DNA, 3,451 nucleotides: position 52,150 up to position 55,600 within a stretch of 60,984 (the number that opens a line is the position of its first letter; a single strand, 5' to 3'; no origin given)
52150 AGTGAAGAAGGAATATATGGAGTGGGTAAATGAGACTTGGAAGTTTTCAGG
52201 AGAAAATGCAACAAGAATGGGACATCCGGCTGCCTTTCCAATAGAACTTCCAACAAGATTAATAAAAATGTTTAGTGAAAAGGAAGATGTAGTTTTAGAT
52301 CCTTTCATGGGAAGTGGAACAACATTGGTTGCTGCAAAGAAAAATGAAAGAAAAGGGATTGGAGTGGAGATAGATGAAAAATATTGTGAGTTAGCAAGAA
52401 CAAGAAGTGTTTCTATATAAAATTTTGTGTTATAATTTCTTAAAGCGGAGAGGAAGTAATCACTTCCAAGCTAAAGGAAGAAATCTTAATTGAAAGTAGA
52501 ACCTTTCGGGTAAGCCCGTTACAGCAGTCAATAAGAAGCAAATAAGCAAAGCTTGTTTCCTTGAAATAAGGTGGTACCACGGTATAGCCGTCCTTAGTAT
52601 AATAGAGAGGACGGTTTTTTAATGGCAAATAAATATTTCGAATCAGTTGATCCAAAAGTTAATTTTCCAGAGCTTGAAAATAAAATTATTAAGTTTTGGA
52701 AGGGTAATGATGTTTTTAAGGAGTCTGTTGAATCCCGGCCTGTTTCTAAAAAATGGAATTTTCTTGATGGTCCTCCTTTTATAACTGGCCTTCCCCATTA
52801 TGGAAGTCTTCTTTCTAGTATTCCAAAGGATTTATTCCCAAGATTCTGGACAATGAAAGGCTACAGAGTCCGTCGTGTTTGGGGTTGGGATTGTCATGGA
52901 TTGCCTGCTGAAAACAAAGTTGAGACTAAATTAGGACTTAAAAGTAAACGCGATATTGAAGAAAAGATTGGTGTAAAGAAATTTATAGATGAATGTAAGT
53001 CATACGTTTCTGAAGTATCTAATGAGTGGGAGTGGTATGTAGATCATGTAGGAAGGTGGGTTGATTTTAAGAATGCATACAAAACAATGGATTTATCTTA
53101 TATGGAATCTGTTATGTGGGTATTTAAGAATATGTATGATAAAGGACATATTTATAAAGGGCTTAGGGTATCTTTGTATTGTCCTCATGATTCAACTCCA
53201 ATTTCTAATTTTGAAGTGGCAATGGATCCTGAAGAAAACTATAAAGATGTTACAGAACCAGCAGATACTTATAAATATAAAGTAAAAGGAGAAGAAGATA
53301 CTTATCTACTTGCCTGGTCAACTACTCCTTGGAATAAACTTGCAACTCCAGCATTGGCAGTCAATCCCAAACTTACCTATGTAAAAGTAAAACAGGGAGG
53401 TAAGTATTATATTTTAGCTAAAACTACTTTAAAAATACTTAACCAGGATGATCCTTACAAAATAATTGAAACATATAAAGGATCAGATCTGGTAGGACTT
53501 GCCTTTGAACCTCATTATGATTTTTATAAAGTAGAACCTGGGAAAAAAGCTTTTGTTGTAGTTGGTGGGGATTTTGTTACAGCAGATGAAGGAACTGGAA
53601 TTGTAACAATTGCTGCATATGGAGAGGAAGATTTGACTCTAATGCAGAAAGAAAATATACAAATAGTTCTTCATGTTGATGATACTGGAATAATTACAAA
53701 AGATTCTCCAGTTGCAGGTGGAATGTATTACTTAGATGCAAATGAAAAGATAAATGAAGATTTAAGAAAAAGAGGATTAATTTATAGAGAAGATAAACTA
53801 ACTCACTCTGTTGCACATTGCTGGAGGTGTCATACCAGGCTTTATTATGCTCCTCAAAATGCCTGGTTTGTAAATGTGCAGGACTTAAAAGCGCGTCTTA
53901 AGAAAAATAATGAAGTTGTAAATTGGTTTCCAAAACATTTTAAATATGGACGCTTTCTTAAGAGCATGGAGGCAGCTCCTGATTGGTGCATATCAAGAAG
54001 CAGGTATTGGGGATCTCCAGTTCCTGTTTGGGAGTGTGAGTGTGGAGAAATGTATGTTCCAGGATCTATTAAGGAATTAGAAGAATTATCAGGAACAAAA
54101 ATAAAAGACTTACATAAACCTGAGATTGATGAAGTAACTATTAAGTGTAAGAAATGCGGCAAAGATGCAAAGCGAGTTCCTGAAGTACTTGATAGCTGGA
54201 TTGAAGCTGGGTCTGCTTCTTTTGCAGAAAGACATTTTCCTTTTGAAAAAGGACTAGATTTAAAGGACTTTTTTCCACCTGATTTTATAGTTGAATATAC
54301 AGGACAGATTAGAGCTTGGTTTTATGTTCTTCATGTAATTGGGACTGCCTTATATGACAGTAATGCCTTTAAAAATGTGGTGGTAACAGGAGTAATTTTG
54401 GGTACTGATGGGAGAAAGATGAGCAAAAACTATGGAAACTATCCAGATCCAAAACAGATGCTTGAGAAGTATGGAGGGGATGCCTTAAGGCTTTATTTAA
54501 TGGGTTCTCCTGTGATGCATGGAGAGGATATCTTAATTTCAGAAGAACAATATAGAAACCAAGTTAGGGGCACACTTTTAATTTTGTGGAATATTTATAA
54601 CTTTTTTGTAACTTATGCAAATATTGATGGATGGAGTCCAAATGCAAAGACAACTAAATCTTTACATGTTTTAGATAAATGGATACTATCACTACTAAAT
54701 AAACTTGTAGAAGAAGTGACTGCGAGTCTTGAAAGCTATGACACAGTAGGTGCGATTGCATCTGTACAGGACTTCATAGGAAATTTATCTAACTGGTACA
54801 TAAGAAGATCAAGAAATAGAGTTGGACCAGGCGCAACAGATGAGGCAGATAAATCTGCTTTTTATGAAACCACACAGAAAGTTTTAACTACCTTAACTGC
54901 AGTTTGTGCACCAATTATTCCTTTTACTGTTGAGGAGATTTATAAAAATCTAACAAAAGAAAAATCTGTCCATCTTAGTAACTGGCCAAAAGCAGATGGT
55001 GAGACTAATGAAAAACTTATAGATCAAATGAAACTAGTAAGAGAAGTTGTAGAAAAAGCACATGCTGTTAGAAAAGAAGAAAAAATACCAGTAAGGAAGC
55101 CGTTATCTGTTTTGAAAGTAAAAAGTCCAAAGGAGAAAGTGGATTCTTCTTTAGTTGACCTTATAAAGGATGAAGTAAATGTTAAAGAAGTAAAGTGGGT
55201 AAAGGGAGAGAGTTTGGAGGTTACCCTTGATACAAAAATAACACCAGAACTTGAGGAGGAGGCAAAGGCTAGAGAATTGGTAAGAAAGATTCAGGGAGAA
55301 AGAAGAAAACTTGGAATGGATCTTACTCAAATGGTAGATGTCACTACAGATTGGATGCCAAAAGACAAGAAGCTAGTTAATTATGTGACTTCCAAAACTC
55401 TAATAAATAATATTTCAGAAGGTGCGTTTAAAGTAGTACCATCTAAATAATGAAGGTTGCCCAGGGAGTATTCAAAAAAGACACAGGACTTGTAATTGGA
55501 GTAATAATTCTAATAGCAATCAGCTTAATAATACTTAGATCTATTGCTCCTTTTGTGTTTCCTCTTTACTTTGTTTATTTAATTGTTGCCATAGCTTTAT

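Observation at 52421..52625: Complete T-box riboswitch before ileS, with an apparently ultrashort Stem I and a terminator that also hides the SD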

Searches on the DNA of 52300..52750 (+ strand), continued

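Call 46: search_with_rna_model(model_id=R1, sources=[L181, L182, L183, L184, L185, L186, L187, L188, L189, L190, L191, L192, L193, L194, L195, L196, L197, L198, L199, L200], max_evalue=0.01)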
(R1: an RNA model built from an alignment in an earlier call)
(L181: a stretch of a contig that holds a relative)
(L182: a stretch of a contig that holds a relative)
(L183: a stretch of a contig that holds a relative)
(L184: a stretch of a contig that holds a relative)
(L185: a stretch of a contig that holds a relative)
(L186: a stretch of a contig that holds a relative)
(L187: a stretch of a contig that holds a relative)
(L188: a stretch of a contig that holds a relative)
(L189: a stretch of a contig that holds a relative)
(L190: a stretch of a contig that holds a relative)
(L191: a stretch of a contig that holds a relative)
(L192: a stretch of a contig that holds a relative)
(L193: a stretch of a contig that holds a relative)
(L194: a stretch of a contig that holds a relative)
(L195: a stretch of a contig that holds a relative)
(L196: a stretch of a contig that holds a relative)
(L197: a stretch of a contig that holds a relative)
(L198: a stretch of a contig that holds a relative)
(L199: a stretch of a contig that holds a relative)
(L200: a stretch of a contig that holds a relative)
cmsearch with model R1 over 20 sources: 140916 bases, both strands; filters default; matches with E-value up to 0.01: 20.
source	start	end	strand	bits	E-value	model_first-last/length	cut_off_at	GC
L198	5050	5211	+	121.4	5e-28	1-159/159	no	0.48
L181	9283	9453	-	100.2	8.3e-23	1-159/159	no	0.5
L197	4541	4675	+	53.5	2.7e-11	1-159/159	no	0.44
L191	2144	2289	-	48.1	5.5e-10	1-159/159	no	0.5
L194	4893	5019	-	43.5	7.5e-09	1-159/159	no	0.62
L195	8679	8805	-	43.5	7.5e-09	1-159/159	no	0.62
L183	1632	1782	-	38.8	1.1e-07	1-159/159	no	0.66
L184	3611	3863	-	38.5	1.3e-07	1-159/159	no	0.41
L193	11020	11178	-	37.9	1.9e-07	1-159/159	no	0.49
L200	1296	1517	-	36.1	5.1e-07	1-159/159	no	0.5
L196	3436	3657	-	36.1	5.1e-07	1-159/159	no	0.5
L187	1144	1211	-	34.4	1.3e-06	90-159/159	5'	0.53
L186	1580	1816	-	33.9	1.8e-06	1-159/159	no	0.62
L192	1037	1147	+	32.3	4.4e-06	92-156/159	no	0.51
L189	8224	8266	-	31.4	7.2e-06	118-159/159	5'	0.6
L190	814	1024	+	30.5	1.2e-05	1-159/159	no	0.63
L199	1553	1585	+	30.4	1.3e-05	125-156/159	no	0.55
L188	1742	1772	+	28.9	3e-05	126-156/159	no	0.61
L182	1808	1840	+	27.9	5.3e-05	126-156/159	no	0.52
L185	696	729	+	27.3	7.5e-05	125-156/159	no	0.53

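Call 53: search_with_rna_model(model_id=R1, sources=[window, L004, L006, L180, L152, L128, L171, L160, L145, L198, L181, L091, L085], max_evalue=0.000001, make_alignment=true)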
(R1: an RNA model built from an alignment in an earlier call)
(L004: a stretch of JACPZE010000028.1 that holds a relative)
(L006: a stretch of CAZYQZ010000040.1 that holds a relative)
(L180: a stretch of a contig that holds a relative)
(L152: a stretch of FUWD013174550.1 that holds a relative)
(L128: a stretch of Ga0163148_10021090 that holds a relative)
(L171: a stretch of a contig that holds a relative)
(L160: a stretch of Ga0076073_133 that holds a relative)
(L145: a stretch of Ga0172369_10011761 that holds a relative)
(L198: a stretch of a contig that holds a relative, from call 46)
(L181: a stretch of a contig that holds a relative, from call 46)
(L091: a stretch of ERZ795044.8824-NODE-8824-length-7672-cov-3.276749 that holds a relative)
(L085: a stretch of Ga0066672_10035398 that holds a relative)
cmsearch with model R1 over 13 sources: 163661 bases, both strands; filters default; matches with E-value up to 0.000001: 13.
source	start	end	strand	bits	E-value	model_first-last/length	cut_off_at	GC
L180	4971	5151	+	144.4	1.2e-33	1-159/159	no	0.57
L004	685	845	+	136.6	1e-31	1-159/159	no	0.43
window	52441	52598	+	128.6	9.8e-30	1-159/159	no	0.41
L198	5050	5211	+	121.4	5.8e-28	1-159/159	no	0.48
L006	2318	2470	+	119.7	1.5e-27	1-159/159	no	0.44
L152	6169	6410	+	103.8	1.2e-23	1-159/159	no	0.58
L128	1376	1487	-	101.5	4.5e-23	1-159/159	no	0.5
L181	9283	9453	-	100.2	9.7e-23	1-159/159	no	0.5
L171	1002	1138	+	91.6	1.3e-20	1-159/159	no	0.47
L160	168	299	+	89.9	3.2e-20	1-159/159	no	0.51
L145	6386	6632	-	79.8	9.8e-18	1-159/159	no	0.45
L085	968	1186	-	67.7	9.7e-15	1-159/159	no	0.44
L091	524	688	+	40.2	5.7e-08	1-159/159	no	0.52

Alignment A5: 13 matches aligned to the model, 338 columns, each read 5' to 3' on its own strand. Consensus structure (alignment columns), stored with it:
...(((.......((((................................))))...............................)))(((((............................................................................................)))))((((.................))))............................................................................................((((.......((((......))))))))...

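Call 82: search_with_rna_model(model_id=R1, sources=[L201, L203, L204, L205], max_evalue=1)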
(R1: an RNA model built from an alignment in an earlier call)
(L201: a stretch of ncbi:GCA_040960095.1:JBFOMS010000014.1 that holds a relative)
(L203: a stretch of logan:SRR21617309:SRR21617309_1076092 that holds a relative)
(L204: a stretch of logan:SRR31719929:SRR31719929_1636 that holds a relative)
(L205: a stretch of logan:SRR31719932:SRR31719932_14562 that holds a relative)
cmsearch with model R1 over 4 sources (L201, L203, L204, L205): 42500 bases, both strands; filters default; matches with E-value up to 1: 3.
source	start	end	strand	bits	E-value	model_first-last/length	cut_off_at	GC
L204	1844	1977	+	128.7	2.3e-30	1-159/159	no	0.41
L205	1100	1233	+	128.7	2.3e-30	1-159/159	no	0.41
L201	4268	4337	+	8.5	0.96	1-159/159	no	0.46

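Call 93: search_with_rna_model(model_id=R1, sources=[L206, L207, L208, L209], max_evalue=1, show_alignments=2)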
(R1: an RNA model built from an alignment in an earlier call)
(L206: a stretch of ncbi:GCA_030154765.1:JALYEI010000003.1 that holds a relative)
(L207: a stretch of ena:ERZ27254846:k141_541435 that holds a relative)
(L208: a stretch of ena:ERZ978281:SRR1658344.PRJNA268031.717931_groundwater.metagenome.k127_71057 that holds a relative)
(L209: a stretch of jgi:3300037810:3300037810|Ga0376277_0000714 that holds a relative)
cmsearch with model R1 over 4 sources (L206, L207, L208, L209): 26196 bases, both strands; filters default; matches with E-value up to 1: 3.
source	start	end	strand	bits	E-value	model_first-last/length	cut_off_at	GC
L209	1249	1452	+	95.4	2.3e-22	1-159/159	no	0.55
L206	1295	1435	+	81.2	7.4e-19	1-159/159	no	0.44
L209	3028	3084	+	10.3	0.21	35-89/159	no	0.32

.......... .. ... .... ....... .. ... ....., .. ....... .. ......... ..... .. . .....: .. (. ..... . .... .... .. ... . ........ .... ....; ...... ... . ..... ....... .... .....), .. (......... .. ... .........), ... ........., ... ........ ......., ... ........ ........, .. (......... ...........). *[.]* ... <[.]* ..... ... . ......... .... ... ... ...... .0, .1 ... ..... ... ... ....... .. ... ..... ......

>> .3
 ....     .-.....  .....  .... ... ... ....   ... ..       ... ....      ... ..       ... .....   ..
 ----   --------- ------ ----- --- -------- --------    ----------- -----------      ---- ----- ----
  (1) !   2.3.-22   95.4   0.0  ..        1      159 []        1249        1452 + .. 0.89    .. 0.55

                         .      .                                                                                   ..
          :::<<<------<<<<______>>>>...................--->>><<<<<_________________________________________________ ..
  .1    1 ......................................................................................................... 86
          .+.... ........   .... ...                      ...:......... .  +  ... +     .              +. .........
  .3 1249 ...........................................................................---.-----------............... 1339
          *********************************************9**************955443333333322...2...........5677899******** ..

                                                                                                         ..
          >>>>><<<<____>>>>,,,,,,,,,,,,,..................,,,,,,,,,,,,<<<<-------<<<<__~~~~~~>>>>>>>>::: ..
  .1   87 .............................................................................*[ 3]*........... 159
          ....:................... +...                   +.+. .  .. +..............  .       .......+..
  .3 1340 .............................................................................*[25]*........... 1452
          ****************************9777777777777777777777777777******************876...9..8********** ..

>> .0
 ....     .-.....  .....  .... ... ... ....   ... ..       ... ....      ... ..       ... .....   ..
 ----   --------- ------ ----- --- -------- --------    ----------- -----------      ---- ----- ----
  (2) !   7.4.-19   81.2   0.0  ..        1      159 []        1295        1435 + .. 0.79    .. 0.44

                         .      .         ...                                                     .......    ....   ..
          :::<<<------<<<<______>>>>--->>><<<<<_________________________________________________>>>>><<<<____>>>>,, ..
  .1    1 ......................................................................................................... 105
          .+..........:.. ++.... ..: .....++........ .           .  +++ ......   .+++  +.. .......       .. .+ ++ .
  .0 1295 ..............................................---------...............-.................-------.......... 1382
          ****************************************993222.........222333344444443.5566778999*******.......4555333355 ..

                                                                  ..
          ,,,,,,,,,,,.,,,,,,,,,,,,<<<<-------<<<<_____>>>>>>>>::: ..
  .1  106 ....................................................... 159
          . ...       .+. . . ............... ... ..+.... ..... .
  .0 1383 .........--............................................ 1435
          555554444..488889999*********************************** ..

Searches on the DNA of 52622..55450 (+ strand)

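Call 65: search_rna_families(source=L076, start=6200, end=6750, threshold=evalue, max_evalue=0.01, show_alignments=1)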
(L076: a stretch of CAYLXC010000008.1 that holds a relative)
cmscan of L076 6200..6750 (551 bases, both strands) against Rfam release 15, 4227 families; matches with E-value up to 0.01: 0.
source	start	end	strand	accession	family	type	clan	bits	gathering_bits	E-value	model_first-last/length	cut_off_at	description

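Call 66: search_rna_families(source=L010, start=1, end=500, threshold=evalue, max_evalue=0.01, show_alignments=1)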
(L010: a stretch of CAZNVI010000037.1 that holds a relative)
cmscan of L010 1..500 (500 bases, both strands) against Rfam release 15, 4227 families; matches with E-value up to 0.01: 0.
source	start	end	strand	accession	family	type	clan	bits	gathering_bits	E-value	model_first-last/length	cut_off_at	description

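Call 68: search_rna_families(sources=[L004, L006, L128, L160, L171, L180, L181, L198, L152, L145, L085, L091], threshold=gathering)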
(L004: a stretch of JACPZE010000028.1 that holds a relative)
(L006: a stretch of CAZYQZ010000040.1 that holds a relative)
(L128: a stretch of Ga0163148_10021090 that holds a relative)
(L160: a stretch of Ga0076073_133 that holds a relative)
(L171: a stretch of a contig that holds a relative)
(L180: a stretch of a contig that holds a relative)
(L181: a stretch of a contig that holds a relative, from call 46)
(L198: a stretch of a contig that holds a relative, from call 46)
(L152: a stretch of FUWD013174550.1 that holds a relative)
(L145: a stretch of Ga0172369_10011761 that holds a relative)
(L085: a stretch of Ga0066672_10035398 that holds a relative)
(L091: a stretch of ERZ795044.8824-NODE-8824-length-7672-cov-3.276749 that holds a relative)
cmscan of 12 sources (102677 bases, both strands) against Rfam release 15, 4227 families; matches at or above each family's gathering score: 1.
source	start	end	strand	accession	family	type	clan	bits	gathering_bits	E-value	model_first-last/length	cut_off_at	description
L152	2064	2454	-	RF00023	tmRNA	Gene;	CL00001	113.8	47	1.7e-43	1-374/374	no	transfer-messenger RNA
